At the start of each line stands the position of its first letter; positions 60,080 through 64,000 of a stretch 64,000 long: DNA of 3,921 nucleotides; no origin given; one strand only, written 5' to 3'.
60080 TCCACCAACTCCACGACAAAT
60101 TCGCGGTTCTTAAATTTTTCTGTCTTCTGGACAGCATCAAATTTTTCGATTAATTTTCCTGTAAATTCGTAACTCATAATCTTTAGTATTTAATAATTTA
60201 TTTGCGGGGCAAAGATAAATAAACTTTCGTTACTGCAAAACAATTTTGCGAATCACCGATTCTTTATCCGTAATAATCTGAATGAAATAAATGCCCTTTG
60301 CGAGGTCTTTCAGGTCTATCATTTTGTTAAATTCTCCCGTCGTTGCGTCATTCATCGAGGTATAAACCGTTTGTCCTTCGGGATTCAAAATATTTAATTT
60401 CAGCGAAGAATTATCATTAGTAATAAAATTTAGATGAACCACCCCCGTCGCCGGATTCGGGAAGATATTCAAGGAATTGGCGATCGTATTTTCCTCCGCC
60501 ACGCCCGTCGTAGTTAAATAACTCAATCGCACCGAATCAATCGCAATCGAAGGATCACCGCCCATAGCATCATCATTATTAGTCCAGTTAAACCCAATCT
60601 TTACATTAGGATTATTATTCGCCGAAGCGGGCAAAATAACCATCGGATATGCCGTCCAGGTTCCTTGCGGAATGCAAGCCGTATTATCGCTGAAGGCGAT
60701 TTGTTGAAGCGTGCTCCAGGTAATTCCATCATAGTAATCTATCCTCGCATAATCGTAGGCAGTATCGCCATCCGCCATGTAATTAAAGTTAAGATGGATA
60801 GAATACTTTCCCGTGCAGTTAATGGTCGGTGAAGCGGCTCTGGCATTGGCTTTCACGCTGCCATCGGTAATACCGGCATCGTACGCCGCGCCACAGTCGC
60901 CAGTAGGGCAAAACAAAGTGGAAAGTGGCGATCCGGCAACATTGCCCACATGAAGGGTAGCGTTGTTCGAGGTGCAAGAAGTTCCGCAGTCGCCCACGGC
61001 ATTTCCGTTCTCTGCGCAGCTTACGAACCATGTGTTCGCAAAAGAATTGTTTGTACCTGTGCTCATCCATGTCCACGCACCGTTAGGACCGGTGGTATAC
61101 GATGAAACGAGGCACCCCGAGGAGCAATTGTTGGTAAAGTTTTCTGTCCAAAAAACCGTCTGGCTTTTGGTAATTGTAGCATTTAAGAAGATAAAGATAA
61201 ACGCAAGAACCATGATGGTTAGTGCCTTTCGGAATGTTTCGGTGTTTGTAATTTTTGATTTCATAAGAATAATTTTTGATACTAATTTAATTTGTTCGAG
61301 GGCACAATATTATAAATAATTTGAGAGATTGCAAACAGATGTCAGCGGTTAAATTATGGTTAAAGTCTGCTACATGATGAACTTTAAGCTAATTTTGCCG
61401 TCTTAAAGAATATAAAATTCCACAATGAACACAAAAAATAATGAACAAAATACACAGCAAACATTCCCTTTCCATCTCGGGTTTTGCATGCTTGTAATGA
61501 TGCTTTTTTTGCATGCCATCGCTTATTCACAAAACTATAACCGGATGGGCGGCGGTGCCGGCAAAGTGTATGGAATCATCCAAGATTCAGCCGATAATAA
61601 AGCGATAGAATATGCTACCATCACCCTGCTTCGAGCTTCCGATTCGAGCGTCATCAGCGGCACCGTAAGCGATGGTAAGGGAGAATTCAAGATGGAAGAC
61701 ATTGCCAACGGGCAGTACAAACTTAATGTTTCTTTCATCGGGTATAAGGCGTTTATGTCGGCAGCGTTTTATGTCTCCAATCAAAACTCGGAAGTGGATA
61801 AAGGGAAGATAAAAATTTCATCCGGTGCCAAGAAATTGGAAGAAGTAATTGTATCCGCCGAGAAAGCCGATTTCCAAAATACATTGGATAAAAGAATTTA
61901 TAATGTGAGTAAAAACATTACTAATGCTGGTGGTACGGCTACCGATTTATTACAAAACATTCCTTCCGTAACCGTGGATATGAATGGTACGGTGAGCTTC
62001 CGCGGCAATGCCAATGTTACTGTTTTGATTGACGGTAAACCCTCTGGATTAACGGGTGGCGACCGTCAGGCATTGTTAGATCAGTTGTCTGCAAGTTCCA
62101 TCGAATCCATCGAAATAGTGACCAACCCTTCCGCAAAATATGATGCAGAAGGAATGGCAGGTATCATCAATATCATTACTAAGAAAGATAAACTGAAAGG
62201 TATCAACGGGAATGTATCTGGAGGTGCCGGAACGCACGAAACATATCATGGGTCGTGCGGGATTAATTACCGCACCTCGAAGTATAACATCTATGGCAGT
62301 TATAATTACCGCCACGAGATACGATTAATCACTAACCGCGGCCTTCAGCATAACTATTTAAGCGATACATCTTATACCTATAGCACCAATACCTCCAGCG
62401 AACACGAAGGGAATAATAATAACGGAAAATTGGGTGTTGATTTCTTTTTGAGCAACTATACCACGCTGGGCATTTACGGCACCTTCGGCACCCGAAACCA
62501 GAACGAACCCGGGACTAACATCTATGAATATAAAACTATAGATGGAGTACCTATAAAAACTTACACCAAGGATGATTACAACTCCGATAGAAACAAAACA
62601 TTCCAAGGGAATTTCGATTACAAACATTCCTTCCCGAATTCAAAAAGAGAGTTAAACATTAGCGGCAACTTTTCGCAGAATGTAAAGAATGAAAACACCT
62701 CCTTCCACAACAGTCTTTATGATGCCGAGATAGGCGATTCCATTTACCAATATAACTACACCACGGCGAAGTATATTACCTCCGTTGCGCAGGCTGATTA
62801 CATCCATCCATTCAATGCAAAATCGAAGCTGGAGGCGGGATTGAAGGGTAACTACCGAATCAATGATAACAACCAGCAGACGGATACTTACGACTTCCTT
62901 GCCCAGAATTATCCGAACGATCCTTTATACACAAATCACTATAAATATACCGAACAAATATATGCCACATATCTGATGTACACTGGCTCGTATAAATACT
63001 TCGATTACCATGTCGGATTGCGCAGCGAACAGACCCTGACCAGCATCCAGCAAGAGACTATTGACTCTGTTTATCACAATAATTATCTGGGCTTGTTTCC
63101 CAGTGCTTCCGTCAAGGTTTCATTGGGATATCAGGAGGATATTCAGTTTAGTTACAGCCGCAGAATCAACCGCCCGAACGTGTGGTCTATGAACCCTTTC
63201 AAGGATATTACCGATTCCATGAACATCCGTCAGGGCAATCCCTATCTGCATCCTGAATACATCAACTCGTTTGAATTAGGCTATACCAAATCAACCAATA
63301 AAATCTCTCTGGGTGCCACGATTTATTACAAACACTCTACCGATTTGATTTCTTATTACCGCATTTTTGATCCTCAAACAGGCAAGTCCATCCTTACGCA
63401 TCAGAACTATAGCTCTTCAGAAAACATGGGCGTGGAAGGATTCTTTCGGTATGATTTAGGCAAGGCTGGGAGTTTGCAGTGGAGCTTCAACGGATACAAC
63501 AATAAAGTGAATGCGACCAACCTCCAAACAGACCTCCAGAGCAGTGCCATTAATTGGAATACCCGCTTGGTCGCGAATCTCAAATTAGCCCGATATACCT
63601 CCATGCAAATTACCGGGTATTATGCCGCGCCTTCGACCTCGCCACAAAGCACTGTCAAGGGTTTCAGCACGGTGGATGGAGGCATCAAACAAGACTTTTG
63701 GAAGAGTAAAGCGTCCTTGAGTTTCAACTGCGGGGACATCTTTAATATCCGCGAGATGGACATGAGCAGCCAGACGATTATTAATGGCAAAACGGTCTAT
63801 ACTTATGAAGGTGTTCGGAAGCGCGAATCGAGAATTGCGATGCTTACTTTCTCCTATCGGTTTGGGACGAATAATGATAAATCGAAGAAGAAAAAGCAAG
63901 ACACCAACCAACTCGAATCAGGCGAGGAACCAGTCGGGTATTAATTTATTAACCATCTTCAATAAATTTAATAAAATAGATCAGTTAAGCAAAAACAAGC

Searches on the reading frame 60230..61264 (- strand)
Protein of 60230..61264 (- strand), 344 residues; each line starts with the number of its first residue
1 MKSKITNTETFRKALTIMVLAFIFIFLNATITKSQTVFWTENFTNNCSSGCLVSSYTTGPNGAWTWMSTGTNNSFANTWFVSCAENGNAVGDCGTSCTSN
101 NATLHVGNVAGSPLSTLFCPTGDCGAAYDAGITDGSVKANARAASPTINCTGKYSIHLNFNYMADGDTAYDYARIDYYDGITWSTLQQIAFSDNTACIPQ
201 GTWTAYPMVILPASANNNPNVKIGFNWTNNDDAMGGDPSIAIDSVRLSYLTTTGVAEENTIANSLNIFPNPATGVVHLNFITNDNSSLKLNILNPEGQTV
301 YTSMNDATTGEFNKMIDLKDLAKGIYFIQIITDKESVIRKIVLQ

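Call 45: search_protein_families(library=pfam, proteins=[window:60230-61264:-])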
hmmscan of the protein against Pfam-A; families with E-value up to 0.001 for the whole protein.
window:60230-61264:- (344 aa): 1 family
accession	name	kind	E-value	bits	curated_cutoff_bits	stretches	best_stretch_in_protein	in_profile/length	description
PF18962.6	Por_Secre_tail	-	9.4e-16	58.3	27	1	267-342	1-74/75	Secretion system C-terminal sorting domain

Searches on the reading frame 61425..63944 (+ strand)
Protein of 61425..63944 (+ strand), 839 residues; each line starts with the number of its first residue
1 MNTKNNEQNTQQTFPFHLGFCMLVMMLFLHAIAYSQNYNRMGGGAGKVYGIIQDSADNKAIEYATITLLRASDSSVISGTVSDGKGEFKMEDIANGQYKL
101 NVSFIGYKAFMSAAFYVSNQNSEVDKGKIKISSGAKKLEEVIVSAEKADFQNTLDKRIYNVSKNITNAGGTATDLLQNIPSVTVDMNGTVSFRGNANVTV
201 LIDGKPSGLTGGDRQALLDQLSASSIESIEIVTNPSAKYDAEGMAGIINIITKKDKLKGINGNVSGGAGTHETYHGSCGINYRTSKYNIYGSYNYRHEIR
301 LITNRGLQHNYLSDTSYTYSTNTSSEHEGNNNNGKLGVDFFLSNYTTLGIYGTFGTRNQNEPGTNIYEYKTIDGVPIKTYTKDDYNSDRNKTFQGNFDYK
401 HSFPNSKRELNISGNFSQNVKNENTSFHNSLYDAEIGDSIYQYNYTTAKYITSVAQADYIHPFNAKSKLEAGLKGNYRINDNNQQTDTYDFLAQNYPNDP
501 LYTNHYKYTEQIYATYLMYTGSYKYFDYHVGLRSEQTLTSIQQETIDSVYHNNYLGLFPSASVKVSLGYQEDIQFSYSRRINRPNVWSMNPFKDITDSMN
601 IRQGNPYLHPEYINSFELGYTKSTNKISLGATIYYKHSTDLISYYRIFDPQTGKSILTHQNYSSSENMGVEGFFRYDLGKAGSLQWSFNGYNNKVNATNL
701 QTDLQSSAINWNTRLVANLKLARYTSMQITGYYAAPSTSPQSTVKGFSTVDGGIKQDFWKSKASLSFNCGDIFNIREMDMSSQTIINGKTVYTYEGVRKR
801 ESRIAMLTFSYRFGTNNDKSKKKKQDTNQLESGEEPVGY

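Call 45: search_protein_families(library=pfam, proteins=[window:61425-63944:+])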
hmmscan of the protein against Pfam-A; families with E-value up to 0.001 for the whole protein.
window:61425-63944:+ (839 aa): 6 families
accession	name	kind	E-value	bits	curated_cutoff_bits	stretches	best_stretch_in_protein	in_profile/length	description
PF14905.12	OMP_b-brl_3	-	8.7e-93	312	27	1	401-811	1-408/408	Outer membrane protein beta-barrel family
PF00593.30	TonB_dep_Rec_b-barrel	-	6.3e-16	59.7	27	1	343-768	10-432/436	TonB dependent receptor-like, beta-barrel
PF13620.12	CarboxypepD_reg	-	1.4e-11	45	32.3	1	48-122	2-75/82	Carboxypeptidase regulatory-like domain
PF13715.12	CarbopepD_reg_2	-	2.6e-11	43.9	32.2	1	49-143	2-88/88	CarboxypepD_reg-like domain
PF07715.20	Plug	-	4.4e-09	37.3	23.9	1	169-247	22-107/107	TonB-dependent Receptor Plug Domain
PF17210.9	SdrD_B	-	0.00019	22.1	29.7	1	52-125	16-88/112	SdrD B-like domain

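Call 94: find_encoding_contigs(protein=window:61425-63944:+, flank=10000, max_places=3)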
Protein window:61425-63944:+ (839 aa): 6 contigs read that carry it; 3 places shown.
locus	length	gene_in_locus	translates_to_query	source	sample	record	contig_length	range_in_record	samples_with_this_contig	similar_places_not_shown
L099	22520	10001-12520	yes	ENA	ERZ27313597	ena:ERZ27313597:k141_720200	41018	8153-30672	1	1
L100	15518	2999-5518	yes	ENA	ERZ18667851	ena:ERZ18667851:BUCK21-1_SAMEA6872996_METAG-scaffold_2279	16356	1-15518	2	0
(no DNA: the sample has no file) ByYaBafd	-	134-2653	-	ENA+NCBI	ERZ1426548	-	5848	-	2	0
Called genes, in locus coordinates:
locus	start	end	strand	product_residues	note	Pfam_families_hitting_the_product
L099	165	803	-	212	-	-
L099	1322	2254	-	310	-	PF13828:DUF4190 (weak)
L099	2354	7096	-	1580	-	PF00041:fn3 (weak), PF18962:Por_Secre_tail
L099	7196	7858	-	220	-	-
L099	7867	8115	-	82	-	-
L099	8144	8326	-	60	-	-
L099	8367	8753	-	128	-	PF11325:DUF3127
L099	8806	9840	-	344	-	PF18962:Por_Secre_tail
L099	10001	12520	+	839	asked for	PF13620:CarboxypepD_reg, PF13715:CarbopepD_reg_2, PF07715:Plug, PF00593:TonB_dep_Rec_b-barrel, PF14905:OMP_b-brl_3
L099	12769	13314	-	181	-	PF10882:bPH_5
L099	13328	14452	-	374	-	PF04055:Radical_SAM, PF19288:CofH_C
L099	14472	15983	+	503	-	PF00883:Peptidase_M17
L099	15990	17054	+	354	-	PF04166:PdxA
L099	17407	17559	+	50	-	-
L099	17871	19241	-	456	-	PF01546:Peptidase_M20, PF07687:M20_dimer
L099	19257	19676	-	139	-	PF00334:NDK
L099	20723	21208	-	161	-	PF12870:DUF4878 (weak)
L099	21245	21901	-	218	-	PF05708:Peptidase_C92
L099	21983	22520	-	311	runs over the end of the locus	PF22544:HYDIN_VesB_CFA65-like_Ig, PF07610:DUF1573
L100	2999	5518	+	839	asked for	PF13620:CarboxypepD_reg, PF13715:CarbopepD_reg_2, PF07715:Plug, PF00593:TonB_dep_Rec_b-barrel, PF14905:OMP_b-brl_3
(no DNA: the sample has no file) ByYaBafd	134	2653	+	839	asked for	PF13620:CarboxypepD_reg, PF13715:CarbopepD_reg_2, PF07715:Plug, PF00593:TonB_dep_Rec_b-barrel, PF14905:OMP_b-brl_3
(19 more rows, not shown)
